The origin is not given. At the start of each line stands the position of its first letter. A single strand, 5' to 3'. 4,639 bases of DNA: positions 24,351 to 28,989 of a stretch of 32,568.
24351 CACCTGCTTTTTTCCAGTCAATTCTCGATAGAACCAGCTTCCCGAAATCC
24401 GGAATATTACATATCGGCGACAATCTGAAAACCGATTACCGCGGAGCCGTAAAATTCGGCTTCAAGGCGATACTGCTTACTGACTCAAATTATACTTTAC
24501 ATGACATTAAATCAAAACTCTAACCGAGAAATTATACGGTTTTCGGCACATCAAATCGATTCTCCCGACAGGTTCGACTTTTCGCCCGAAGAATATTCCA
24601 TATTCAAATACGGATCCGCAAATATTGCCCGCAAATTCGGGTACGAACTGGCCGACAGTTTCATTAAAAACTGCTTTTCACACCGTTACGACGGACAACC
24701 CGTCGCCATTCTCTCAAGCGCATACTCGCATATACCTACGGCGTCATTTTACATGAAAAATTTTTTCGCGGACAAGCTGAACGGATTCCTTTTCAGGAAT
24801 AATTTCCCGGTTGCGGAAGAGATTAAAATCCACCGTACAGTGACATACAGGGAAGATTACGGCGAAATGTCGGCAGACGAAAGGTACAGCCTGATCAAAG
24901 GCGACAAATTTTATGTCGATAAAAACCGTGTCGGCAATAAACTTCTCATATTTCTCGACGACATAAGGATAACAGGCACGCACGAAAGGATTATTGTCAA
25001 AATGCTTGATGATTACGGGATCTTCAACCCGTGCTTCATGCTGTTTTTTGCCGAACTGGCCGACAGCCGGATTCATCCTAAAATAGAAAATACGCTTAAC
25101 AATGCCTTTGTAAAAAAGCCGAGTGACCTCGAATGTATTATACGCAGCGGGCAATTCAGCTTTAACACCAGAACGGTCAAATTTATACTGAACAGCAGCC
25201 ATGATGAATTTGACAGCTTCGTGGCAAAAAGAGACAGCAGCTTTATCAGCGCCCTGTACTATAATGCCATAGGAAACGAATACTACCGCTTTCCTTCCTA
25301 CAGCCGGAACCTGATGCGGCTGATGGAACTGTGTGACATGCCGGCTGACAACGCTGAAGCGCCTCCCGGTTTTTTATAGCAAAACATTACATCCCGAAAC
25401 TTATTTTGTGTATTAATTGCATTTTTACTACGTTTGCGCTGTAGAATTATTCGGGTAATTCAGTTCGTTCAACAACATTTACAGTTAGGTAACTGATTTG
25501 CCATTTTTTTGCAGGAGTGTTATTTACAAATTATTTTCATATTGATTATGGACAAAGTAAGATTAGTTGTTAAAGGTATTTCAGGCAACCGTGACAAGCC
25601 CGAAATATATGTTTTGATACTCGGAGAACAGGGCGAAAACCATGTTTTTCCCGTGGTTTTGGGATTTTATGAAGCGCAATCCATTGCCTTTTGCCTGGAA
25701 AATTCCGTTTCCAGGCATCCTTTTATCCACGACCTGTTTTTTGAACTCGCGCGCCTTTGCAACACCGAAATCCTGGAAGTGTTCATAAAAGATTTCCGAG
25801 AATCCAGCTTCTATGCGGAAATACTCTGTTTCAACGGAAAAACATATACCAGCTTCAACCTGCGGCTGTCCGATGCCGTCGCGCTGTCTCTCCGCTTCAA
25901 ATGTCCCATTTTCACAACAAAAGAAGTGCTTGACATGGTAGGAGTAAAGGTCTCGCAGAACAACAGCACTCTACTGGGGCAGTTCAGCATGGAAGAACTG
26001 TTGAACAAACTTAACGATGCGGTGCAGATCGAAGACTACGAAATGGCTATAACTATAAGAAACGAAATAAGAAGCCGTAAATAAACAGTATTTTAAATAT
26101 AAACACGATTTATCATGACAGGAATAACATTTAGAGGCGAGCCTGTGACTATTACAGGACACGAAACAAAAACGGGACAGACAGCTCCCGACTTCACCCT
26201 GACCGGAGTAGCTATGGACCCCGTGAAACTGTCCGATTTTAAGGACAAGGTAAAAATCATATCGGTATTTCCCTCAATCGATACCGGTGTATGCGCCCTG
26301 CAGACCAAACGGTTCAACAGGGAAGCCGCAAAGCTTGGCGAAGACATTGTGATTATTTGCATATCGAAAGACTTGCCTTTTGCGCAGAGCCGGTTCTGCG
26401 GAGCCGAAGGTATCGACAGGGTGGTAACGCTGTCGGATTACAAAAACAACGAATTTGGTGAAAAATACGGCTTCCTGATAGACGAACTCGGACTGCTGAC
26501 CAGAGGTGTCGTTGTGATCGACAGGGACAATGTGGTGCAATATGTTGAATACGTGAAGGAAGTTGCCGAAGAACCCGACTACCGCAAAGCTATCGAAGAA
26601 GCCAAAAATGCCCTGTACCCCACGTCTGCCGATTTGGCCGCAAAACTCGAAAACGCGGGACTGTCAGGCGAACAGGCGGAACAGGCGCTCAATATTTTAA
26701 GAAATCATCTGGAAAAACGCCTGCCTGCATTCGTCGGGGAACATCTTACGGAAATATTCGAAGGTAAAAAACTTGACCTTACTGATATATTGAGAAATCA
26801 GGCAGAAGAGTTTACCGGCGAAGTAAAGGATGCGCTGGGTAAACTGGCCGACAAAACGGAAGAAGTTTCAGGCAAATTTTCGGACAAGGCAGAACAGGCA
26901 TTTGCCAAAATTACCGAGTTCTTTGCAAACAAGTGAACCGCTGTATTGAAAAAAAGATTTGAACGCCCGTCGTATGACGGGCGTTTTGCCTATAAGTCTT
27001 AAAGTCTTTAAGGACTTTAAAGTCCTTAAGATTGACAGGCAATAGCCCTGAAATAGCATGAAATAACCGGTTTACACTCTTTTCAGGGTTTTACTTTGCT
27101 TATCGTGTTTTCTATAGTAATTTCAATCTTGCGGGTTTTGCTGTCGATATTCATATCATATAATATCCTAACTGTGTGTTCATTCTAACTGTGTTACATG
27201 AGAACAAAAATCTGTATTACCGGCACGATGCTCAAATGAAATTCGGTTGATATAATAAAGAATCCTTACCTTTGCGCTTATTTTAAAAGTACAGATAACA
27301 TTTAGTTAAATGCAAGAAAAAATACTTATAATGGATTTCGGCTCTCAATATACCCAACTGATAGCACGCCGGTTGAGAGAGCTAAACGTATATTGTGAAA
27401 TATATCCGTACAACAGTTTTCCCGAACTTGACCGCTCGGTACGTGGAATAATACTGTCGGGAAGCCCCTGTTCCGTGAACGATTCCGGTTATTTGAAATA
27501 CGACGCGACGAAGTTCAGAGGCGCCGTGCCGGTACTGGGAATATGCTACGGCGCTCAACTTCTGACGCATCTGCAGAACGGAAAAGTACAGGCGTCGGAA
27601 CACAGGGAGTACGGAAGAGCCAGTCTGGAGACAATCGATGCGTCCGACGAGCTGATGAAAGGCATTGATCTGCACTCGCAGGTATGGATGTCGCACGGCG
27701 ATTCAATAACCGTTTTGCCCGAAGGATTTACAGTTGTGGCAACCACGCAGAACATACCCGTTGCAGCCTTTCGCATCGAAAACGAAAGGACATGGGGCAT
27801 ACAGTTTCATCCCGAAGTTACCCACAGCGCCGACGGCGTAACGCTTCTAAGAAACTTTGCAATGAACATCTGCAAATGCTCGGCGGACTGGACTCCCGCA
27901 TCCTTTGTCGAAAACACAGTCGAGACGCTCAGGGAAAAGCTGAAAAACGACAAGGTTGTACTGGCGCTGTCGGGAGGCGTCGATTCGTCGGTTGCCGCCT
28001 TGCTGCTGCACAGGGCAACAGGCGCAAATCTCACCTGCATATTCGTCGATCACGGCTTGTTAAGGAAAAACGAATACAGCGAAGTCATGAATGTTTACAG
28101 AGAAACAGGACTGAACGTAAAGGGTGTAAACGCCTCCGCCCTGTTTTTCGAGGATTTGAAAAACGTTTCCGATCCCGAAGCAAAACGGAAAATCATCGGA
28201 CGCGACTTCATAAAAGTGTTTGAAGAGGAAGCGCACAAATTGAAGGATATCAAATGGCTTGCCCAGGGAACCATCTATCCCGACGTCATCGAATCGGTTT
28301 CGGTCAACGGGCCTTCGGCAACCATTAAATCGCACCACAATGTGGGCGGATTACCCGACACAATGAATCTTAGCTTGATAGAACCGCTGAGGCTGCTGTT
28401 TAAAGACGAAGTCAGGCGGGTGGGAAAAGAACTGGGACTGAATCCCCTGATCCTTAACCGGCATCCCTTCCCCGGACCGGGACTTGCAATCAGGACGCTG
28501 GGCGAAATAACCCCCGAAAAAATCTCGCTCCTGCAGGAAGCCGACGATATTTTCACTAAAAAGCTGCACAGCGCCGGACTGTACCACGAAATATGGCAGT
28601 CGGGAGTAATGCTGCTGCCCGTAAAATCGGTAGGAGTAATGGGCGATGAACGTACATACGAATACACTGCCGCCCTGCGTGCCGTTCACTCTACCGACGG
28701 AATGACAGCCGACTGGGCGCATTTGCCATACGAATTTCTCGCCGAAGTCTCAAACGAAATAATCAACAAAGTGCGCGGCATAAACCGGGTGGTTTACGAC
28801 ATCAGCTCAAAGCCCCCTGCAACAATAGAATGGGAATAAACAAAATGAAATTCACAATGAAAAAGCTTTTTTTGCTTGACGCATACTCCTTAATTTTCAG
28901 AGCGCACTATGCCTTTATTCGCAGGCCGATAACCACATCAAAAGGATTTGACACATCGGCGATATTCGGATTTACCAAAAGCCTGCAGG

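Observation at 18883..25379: Six-gene TerY-P-type phosphorylation-switch operon extended by AIM24, HAD and PRTase genes, with no classical Ter genes nearby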

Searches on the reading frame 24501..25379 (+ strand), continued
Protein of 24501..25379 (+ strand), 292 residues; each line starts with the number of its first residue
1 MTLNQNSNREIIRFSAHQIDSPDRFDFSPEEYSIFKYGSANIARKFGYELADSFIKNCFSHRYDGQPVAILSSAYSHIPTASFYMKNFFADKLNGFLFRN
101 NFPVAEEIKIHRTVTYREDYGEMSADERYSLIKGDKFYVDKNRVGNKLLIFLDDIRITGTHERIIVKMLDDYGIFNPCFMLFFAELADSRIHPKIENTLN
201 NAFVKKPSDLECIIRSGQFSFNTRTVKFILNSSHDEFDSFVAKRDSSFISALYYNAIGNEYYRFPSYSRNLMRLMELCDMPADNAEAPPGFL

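Call 76: get_annotated_region(hit=H1, flank=9000)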
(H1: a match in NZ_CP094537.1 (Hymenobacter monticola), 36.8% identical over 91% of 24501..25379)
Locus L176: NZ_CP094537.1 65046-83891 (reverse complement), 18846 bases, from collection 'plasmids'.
description: Hymenobacter monticola strain KACC 22596 plasmid unnamed3, complete sequence
organism: Hymenobacter monticola (NCBI taxid 1705399)
taxonomy: Bacteria; Bacteroidota; Cytophagia; Cytophagales; Hymenobacteraceae; Hymenobacter; Hymenobacter monticola
host: -; source: Single cell,a pond on the Huanglong mountain; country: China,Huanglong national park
typing (MOB-suite, as given by PLSDB): non-mobilizable
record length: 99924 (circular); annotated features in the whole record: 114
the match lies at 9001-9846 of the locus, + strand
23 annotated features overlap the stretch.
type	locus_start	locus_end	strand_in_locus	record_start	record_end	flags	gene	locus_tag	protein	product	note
CDS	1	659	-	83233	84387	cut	-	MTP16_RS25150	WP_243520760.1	hypothetical protein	-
CDS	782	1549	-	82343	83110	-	-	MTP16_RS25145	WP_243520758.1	DUF475 domain-containing protein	-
CDS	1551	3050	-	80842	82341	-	-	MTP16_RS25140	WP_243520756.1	lipopolysaccharide kinase InaA family protein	-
CDS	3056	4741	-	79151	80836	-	-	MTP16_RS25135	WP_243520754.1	PP2C family serine/threonine-protein phosphatase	-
CDS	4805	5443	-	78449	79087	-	-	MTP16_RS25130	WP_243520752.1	VWA domain-containing protein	-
CDS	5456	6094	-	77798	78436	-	-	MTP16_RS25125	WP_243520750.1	VWA domain-containing protein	-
CDS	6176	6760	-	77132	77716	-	-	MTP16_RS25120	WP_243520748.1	TerD family protein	GO:0006950 - response to stress [Evidence IEA]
CDS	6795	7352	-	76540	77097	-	-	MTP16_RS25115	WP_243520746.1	TerD family protein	GO:0006950 - response to stress [Evidence IEA]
CDS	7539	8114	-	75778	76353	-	-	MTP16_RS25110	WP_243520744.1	TerD family protein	GO:0006950 - response to stress [Evidence IEA]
CDS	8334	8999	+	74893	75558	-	-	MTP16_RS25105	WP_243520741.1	HAD family hydrolase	-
CDS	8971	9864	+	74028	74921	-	-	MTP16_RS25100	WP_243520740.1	phosphoribosyltransferase family protein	-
CDS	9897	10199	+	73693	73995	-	-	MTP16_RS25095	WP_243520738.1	hypothetical protein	-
CDS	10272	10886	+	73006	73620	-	-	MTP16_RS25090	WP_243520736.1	hypothetical protein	-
CDS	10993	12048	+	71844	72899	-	-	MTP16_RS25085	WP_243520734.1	potassium channel protein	GO:0006813 - potassium ion transport [Evidence IEA]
CDS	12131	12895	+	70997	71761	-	-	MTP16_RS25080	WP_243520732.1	hypothetical protein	-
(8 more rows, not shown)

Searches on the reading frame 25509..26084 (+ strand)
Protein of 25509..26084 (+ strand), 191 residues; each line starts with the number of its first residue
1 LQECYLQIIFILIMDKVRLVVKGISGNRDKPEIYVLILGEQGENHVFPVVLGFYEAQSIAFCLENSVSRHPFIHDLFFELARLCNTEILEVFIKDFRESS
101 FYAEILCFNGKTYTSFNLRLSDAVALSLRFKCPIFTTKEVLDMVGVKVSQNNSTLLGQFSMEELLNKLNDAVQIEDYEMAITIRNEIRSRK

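Call 9: search_protein_families(library=pfam, proteins=[window:25509-26084:+], max_evalue=0.001)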
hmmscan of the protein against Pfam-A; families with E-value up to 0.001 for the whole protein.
window:25509-26084:+ (191 aa): 1 family
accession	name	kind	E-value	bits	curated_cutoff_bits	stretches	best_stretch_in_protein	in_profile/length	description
PF02577.19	BFN_dom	-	9.6e-27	93.5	27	1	36-148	1-111/112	Bifunctional nuclease domain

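Call 49: search_protein_families(library=padloc, proteins=[window:25509-26084:+], max_evalue=0.01)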
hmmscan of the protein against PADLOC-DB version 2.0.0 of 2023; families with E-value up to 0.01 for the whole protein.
window:25509-26084:+ (191 aa): 0 families

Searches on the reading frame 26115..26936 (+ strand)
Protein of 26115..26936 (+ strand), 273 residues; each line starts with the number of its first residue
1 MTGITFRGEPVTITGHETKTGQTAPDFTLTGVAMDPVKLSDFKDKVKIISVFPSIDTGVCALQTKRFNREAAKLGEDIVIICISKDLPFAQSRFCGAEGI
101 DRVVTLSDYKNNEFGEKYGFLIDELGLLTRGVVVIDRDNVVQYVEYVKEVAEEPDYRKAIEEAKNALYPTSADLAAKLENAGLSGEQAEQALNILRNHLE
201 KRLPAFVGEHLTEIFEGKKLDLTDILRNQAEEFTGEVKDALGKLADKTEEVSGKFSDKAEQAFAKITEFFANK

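Call 9: search_protein_families(library=pfam, proteins=[window:26115-26936:+], max_evalue=0.001)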
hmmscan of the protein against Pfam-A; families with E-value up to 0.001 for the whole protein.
window:26115-26936:+ (273 aa): 2 families
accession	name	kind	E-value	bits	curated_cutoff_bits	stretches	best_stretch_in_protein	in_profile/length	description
PF08534.16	Redoxin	-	3e-29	102.2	26.6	1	19-160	1-148/148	Redoxin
PF00578.27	AhpC-TSA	-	5.9e-20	71.9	26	1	21-144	2-124/124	AhpC/TSA family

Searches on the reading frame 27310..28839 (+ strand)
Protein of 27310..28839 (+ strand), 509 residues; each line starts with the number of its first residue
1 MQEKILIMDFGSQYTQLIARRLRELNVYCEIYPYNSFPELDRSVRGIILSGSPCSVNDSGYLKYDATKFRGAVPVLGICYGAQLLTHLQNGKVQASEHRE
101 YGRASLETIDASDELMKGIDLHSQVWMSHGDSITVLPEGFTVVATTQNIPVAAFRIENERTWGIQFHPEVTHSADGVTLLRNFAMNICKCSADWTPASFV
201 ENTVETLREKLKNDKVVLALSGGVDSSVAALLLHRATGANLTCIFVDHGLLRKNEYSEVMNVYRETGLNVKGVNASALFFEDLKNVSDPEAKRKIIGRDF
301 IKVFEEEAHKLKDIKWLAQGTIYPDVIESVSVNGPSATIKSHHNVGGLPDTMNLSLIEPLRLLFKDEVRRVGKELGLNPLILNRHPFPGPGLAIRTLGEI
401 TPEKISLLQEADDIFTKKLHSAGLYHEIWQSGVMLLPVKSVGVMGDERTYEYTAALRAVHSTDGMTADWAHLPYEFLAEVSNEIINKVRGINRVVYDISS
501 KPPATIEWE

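Call 9: search_protein_families(library=pfam, proteins=[window:27310-28839:+], max_evalue=0.001)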
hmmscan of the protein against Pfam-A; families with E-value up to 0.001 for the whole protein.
window:27310-28839:+ (509 aa): 5 families
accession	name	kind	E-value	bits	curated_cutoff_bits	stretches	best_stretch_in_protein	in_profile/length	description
PF00958.27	GMP_synt_C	-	8.1e-43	144.9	27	1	418-508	2-92/92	GMP synthase C terminal domain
PF00117.34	GATase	-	1.9e-38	132.5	22.8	1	6-186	1-189/190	Glutamine amidotransferase class-I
PF07722.19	Peptidase_C26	-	4.3e-08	33.6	20.5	1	70-169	103-219/219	Peptidase C26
PF02540.23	NAD_synthase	-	2.4e-07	30.6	21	1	204-274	6-80/242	NAD synthase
PF03054.22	tRNA_Me_trans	-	1e-05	25.7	20.6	1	215-247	2-33/202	tRNA methyl transferase HUP domain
